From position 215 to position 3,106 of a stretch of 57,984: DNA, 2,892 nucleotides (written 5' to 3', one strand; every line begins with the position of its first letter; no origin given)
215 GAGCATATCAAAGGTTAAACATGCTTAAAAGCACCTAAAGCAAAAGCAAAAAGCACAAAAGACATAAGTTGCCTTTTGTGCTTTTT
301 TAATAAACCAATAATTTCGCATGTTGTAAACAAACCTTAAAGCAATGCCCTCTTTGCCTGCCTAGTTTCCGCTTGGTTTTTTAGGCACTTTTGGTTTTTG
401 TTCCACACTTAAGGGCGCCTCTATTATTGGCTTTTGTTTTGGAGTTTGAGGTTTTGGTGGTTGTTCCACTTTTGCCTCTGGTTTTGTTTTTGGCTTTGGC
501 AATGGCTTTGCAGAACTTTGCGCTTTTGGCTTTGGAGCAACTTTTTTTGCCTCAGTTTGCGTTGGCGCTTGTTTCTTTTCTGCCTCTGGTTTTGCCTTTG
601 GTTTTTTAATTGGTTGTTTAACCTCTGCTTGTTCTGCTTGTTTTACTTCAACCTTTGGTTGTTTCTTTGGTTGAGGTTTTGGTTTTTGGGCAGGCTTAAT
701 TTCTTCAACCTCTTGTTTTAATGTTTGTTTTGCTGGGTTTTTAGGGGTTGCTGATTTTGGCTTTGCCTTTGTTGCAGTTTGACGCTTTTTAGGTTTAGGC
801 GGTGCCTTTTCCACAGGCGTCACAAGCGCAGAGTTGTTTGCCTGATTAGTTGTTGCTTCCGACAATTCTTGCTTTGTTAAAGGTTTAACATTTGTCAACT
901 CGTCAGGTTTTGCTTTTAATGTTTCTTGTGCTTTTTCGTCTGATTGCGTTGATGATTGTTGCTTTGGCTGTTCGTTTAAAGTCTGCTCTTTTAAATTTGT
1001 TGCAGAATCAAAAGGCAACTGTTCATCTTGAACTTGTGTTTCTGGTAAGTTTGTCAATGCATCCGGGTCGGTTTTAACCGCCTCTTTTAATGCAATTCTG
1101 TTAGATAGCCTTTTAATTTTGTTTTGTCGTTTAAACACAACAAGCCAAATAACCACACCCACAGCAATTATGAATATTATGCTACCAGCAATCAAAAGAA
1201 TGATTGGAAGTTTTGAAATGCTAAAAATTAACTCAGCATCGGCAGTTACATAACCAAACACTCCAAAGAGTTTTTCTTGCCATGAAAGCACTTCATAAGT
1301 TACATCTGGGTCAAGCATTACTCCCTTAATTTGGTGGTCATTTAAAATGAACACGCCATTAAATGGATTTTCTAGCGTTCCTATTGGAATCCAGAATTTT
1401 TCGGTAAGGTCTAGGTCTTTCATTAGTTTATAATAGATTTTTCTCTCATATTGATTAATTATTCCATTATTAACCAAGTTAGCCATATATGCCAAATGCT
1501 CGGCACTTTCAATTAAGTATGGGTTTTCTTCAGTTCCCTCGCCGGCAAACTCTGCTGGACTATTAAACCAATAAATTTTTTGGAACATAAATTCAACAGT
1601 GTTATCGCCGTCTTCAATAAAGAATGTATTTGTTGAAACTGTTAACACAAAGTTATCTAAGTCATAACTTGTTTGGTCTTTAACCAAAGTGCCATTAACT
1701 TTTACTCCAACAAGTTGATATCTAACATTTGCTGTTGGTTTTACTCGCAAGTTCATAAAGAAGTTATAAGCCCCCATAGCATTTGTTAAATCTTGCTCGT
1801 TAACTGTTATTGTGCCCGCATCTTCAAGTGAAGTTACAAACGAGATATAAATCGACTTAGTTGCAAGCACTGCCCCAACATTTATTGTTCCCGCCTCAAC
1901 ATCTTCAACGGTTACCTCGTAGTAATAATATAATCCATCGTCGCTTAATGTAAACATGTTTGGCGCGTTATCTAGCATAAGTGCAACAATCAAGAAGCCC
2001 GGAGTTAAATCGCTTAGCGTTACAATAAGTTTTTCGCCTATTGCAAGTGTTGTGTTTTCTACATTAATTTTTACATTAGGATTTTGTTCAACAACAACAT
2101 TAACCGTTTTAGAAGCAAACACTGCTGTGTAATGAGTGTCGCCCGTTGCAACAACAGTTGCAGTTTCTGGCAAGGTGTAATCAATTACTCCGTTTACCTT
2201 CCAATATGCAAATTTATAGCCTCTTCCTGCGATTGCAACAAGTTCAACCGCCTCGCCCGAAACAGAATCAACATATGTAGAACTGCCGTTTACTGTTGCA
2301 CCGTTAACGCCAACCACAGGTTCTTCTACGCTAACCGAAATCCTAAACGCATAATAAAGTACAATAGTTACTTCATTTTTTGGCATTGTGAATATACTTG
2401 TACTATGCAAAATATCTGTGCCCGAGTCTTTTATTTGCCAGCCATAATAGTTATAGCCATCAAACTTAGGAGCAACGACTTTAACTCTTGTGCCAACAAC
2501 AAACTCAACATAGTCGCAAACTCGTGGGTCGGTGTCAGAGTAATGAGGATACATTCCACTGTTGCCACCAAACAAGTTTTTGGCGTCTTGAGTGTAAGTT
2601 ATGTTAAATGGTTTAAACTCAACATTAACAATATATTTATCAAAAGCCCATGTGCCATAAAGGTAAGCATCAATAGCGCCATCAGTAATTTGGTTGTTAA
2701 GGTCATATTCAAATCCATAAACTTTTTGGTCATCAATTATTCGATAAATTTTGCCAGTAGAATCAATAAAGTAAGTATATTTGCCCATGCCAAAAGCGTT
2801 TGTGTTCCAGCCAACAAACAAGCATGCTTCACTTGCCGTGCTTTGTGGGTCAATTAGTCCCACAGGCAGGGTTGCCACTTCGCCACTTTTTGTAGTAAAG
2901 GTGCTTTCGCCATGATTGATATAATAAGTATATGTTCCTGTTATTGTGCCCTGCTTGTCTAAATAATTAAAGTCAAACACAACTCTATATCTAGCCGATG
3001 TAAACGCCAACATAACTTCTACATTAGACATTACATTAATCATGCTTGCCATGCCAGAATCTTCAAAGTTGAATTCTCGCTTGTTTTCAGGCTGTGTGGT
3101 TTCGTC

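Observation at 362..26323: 26-kb single ORF: 8,653-aa TM-anchored giant surface protein with no known wall-anchoring signal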

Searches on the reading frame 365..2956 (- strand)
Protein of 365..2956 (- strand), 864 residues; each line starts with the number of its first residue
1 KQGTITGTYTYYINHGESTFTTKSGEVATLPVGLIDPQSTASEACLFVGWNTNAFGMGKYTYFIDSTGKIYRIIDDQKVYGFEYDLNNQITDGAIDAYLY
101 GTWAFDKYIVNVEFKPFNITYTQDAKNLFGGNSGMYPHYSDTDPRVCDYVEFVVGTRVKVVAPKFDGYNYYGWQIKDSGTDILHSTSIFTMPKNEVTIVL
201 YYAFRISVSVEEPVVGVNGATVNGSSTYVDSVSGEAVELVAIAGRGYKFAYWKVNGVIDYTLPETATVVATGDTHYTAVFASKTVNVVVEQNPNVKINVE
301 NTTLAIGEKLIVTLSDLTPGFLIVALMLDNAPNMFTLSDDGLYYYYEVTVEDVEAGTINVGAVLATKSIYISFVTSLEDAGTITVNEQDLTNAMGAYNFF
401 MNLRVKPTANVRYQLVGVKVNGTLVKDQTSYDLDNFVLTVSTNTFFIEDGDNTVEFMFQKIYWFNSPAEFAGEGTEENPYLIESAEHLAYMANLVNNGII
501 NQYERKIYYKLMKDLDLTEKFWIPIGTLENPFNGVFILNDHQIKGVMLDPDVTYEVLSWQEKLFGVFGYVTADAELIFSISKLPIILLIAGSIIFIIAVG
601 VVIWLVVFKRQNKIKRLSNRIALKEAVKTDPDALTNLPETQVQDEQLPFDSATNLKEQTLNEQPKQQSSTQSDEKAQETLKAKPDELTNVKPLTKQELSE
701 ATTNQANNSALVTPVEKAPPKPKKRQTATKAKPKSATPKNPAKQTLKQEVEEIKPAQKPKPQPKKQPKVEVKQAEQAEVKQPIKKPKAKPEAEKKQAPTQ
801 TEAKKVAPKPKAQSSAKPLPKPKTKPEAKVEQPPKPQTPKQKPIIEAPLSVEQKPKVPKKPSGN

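Call 5: search_protein_families(library=pfam, proteins=[window:365-2956:-], max_evalue=0.01)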
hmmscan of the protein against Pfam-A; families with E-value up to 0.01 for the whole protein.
window:365-2956:- (864 aa): 2 families
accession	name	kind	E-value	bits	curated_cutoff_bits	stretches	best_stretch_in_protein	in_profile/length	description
PF18998.6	Flg_new_2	-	8.6e-13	48.5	23.6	2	217-283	8-72/73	Divergent InlB B-repeat domain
PF01991.23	vATP-synt_E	-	0.0023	17.8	24.2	1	641-707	28-94/199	ATP synthase (E/31 kDa) subunit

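Call 34: search_protein_families(library=pfam, proteins=[window:365-2956:-], max_evalue=5)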
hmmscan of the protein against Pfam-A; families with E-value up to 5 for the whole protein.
window:365-2956:- (864 aa): 7 families
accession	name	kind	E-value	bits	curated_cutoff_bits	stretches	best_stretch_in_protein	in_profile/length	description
PF18998.6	Flg_new_2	-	8.6e-13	48.5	23.6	2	217-283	8-72/73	Divergent InlB B-repeat domain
PF01991.23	vATP-synt_E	-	0.0023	17.8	24.2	1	641-707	28-94/199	ATP synthase (E/31 kDa) subunit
PF09479.16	Flg_new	-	0.018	15.6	27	1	9-63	3-51/65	Listeria-Bacteroides repeat domain (List_Bact_rpt)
PF10066.14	DUF2304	-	0.032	14.9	25.5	1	584-626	63-105/106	Uncharacterized conserved protein (DUF2304)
PF06305.16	LapA_dom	-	0.056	13.8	28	1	577-625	11-60/64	Lipopolysaccharide assembly protein A domain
PF00558.24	Vpu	-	0.64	10.3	24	1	583-620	4-45/81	Vpu protein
PF04502.18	Saf4_Yju2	-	3.5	7.6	27.8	1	610-813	122-318/332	Saf4/Yju2 protein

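Call 100: search_protein_families(library=ncbifam, proteins=[window:365-2956:-], max_evalue=0.1)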
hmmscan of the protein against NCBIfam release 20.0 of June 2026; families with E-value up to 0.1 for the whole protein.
window:365-2956:- (864 aa): 2 families
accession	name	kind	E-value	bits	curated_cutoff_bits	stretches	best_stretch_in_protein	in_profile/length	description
NF047418.1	teichoic_AuxB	equivalog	1.9e-05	23.8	300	1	576-816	117-329/345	lipoteichoic acid stability factor AuxB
NF009611.0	PRK13108.1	equivalog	0.042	12.8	636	1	592-797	262-459/476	prolipoprotein diacylglyceryl transferase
